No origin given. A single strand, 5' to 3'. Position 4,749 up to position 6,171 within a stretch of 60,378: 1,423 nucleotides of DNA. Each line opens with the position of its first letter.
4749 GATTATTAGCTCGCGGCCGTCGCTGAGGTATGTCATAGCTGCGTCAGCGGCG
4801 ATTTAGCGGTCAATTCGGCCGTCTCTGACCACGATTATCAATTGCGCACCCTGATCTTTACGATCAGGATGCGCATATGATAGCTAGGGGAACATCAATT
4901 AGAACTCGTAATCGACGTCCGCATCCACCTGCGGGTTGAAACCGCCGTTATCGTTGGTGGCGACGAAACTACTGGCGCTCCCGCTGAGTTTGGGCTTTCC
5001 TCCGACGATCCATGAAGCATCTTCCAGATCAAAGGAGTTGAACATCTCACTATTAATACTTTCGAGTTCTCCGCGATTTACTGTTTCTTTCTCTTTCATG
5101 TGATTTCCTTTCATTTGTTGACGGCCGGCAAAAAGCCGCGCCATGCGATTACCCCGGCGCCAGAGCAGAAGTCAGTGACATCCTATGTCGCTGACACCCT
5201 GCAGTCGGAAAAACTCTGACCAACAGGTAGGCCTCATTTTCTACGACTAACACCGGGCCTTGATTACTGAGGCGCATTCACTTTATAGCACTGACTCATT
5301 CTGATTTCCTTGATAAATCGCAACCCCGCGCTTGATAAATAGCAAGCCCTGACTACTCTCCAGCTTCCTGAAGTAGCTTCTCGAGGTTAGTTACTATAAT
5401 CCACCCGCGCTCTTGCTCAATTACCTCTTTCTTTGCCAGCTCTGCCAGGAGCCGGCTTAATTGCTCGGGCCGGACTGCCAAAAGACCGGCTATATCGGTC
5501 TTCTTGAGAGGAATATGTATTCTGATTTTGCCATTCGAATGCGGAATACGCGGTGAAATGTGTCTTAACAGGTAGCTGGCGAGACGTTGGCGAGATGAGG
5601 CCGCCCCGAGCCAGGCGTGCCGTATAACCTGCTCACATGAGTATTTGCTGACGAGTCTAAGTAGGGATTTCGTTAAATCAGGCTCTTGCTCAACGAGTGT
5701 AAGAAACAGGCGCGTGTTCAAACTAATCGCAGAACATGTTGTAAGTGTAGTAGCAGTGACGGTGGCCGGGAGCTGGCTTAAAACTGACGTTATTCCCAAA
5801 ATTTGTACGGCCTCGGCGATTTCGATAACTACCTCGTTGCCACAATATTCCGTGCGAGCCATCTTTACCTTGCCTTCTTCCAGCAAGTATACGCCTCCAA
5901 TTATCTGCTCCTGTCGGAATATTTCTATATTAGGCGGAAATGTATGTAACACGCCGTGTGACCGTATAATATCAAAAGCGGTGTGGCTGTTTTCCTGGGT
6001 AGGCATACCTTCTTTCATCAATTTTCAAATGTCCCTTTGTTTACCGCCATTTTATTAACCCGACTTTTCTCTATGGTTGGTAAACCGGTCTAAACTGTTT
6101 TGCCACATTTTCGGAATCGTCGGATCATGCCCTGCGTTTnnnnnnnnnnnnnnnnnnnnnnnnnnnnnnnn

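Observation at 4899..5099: Candidate precursor peptide: double-glycine leader and a Lys/Ser/Thr + Asp/Glu-rich 32-aa core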

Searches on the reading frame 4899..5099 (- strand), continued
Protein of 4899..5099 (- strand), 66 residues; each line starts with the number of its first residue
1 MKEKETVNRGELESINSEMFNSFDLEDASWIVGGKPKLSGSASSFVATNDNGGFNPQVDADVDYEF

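Call 79: find_encoding_contigs(protein=P0001, flank=10000, max_places=4)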
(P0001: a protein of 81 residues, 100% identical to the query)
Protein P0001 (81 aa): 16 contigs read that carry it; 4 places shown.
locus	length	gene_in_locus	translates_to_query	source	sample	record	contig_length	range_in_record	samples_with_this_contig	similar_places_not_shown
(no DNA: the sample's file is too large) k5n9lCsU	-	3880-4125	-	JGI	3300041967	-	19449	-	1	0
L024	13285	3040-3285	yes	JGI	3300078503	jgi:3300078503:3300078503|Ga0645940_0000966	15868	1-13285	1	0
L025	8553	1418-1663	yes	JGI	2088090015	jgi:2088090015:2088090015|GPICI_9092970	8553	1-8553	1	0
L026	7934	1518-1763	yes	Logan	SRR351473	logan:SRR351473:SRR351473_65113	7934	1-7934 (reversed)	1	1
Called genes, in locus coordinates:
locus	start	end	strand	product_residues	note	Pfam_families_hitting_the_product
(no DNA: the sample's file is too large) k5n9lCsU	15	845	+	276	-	PF02879:PGM_PMM_II, PF02880:PGM_PMM_III, PF00408:PGM_PMM_IV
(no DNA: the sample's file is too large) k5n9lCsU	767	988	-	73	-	-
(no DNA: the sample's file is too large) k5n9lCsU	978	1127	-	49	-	PF04545:Sigma70_r4 (weak), PF07638:Sigma70_ECF, PF08281:Sigma70_r4_2 (weak)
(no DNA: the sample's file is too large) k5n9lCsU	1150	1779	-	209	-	PF07638:Sigma70_ECF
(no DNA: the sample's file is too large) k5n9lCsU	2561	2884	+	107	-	-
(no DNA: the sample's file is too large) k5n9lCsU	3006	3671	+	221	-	PF00027:cNMP_binding, PF13545:HTH_Crp_2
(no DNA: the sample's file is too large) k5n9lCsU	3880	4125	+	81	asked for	-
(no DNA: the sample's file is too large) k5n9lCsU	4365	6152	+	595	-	-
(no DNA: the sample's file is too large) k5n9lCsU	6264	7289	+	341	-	PF21068:ATPgraspMvdD (weak)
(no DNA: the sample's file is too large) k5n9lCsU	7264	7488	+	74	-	-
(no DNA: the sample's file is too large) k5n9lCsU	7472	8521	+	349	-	PF13186:SPASM (weak)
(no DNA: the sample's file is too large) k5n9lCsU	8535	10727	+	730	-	PF03412:Peptidase_C39, PF00664:ABC_membrane, PF00005:ABC_tran, PF02463:SMC_N (faint)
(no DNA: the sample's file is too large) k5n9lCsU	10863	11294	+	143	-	-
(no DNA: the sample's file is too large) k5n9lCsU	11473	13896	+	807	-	PF12704:MacB_PCD, PF02687:FtsX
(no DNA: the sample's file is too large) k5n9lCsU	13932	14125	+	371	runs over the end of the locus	-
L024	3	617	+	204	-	?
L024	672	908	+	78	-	-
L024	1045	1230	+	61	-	-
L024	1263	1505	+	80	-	-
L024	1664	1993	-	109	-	-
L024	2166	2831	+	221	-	PF00027:cNMP_binding, PF13545:HTH_Crp_2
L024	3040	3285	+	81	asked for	-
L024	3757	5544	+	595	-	-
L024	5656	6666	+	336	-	-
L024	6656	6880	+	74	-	-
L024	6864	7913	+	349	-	PF13186:SPASM (weak)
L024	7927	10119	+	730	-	PF03412:Peptidase_C39, PF00664:ABC_membrane, PF00005:ABC_tran, PF02463:SMC_N (faint)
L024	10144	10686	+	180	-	-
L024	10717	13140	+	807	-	PF12704:MacB_PCD, PF02687:FtsX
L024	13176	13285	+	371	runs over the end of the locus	-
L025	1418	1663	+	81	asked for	-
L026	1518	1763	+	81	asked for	-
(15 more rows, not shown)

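Call 81: search_protein_families(library=pfam, proteins=[L024:10144-10686:+, L024:7927-10119:+], max_evalue=0.01)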
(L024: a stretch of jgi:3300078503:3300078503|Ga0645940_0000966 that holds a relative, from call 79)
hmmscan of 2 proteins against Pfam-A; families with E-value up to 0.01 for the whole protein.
L024:10144-10686:+ (180 aa): 0 families

L024:7927-10119:+ (730 aa): 12 families
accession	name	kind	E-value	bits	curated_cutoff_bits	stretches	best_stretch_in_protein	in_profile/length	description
PF03412.21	Peptidase_C39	-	1.9e-32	112.3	22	1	7-125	2-121/133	Peptidase C39 family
PF00005.33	ABC_tran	-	1.3e-27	97.5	25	1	507-655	2-137/137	ABC transporter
PF00664.28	ABC_membrane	-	1.4e-26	94.3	28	1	181-444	8-274/274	ABC transporter transmembrane region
PF02463.25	SMC_N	-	6.2e-06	26.2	40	1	634-697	148-211/220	RecF/RecN/SMC N terminal domain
PF09818.15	ABC_ATPase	-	0.00052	19.6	23.2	0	511-536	75-99/283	P-loop domain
PF13401.12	AAA_22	-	0.00085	20.1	27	1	519-548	8-33/130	AAA domain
PF13555.12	AAA_29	-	0.0018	18.4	27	1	510-533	16-39/61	P-loop containing region of AAA domain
PF25199.1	nSTAND_NTPase5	-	0.0031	17.8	34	0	515-534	40-59/145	Novel STAND NTPase 5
PF13304.12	AAA_21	-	0.0042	17.6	27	1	519-566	2-26/304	AAA domain, putative AbiEii toxin, Type IV TA system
PF09778.15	Guanylate_cyc_2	-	0.0051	16.6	28.1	0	11-51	5-46/212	Guanylylate cyclase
PF00004.35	AAA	-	0.0063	17.4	21.2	0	521-678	3-97/131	ATPase family associated with various cellular activities (AAA)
PF13604.12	AAA_30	-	0.0086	16.3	27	0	517-547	19-49/191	AAA domain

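Call 98: search_protein_families(library=ncbifam, proteins=[L024:10717-13140:+, L024:7927-10119:+], max_evalue=1e-10)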
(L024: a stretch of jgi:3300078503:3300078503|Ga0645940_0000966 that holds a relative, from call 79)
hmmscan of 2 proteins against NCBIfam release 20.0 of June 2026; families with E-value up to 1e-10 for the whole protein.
L024:10717-13140:+ (807 aa): 2 families
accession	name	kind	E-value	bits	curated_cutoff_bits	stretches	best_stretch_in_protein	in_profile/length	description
TIGR03434.1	ADOP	subfamily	7.5e-228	758.6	622.3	1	2-805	1-801/803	ADOP family duplicated permease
NF007826.0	PRK10535.1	equivalog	6.2e-21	74.3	966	1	111-395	368-646/648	macrolide ABC transporter ATP-binding protein/permease MacB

L024:7927-10119:+ (730 aa): 160 families (the best 25 are shown)
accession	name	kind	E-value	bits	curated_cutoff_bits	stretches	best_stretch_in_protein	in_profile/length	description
TIGR03796.1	NHLM_micro_ABC1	equivalog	6.9e-124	414.6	853.3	1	7-723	2-710/710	NHLP family bacteriocin export ABC transporter peptidase/permease/ATPase subunit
TIGR01846.1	type_I_sec_HlyB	subfamily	3.2e-111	372.7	725.55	1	19-726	1-693/694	type I secretion system permease/ATPase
TIGR01193.1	bacteriocin_ABC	subfamily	2.4e-106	356.9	523.85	1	12-723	1-707/708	peptide cleavage/export ABC transporter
TIGR03375.1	type_I_sec_LssB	subfamily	1e-104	351.2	693.1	1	20-712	4-689/696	type I secretion system permease/ATPase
TIGR03797.1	NHLM_micro_ABC2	equivalog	2e-96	324.1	709.4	1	160-726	124-686/686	NHLP bacteriocin export ABC transporter permease/ATPase subunit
TIGR02203.1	MsbA_lipidA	equivalog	3.3e-90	303.2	602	1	171-725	13-569/572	lipid A export permease/ATP-binding protein MsbA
TIGR02204.1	MsbA_rel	hypoth_equivalog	7.4e-83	279.1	780.4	1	179-726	25-576/576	ABC transporter, permease/ATP-binding protein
NF045513.1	HepA_fam_ABC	equivalog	1.7e-81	274.5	725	1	201-723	81-607/610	heterocyst formation ABC transporter subunit HepA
NF052233.1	CphA_assoc_ABC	equivalog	2.1e-80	271.1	880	1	181-727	206-745/766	cyanophycin metabolism-associated ABC transporter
TIGR00958.1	3a01208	subfamily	7.1e-74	249.3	874.6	1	179-722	168-711/711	antigen peptide transporter 2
NF008381.0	PRK11176.1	equivalog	8.1e-74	249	867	1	168-726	21-580/582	lipid A ABC transporter ATP-binding protein/permease MsbA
TIGR02857.1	CydD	equivalog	3.7e-70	237.4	435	1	180-697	11-529/529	thiol reductant ABC exporter subunit CydD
NF010178.0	PRK13657.1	equivalog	1.9e-66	224.7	733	1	174-725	22-570/588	glucan ABC transporter ATP-binding protein/ permease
NF045998.1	cleave_ABC_plasm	equivalog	4.5e-65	220.2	500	1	12-690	2-666/673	Mbov_0121 family peptidase domain-containing ABC transporter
TIGR01842.1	type_I_sec_PrtD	subfamily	3.3e-64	217.4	510.15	1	172-712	6-541/544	type I secretion system permease/ATPase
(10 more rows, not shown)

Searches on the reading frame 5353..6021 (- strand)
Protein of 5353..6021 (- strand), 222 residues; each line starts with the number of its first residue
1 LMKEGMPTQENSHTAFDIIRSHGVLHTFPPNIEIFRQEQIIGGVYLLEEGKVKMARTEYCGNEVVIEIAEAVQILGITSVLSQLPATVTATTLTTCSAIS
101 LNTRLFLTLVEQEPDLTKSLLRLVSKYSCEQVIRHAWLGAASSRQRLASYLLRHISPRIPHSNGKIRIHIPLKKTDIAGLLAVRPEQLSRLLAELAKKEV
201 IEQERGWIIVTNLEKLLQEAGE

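Call 5: search_protein_families(library=ncbifam, proteins=[window:5353-6021:-], max_evalue=0.1)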
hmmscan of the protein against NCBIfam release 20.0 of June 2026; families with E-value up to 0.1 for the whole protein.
window:5353-6021:- (222 aa): 12 families
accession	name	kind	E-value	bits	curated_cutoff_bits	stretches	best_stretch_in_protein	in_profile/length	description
NF006901.0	PRK09392.1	equivalog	9.2e-18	64.4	211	1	12-216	19-217/236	transcriptional activator FtrB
NF050815.1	TransActFtrBCaul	equivalog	6e-10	38.8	300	1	12-199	21-203/251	transcriptional activator FtrB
NF008365.0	PRK11161.1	subfamily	1.6e-08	34.2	228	1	33-221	57-244/250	fumarate/nitrate reduction transcriptional regulator Fnr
NF050806.1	TransRegFixKCaul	equivalog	6.9e-08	32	300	1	18-201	18-194/215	transcriptional regulator FixK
NF045989.1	TransRegFnrLRhodb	equivalog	7.4e-08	31.9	300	1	88-222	100-237/245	transcriptional regulator FnrL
TIGR03697.1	NtcA_cyano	equivalog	9.1e-08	32.1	244.95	1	43-215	13-187/193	global nitrogen regulator NtcA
NF041163.2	encap_f2b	equivalog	1.5e-05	24.3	400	1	26-125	98-198/450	family 2B encapsulin nanocompartment shell protein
NF053664.1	TransRegPtrACyano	equivalog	3.7e-05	23.1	300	1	44-206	30-185/196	Crp/Fnr family transcriptional regulator PtrA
NF008732.0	PRK11753.1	equivalog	5.3e-05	22.8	266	1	9-209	9-209/214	cAMP-activated global transcriptional regulator CRP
NF007707.0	PRK10402.1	subfamily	0.0066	16.1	180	1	19-214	27-212/226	transcriptional regulator YeiL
NF052518.1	TransRegLdrP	equivalog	0.0078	16.2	300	1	35-221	11-189/195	transcriptional regulator LdrP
NF008810.0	PRK11832.1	equivalog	0.018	14.7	359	1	41-209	41-198/207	hydrogen peroxide resistance inhibitor IprA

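Call 6: search_protein_families(library=pfam, proteins=[window:5353-6021:-], max_evalue=0.1)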
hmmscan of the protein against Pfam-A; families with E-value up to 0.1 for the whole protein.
window:5353-6021:- (222 aa): 3 families
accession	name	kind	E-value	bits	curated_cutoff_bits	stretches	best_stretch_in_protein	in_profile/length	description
PF13545.12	HTH_Crp_2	-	1.3e-15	57.5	27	1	145-218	1-69/70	Crp-like helix-turn-helix domain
PF00027.35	cNMP_binding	-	8.1e-13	48.6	27.5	1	26-112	2-88/89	Cyclic nucleotide-binding domain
PF01047.28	MarR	-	0.088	13.2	24.6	0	168-204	14-50/59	MarR family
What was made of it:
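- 5353..6021 (-): Crp/Fnr-family transcription regulator. Call 6 (PF00027 and PF13545).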
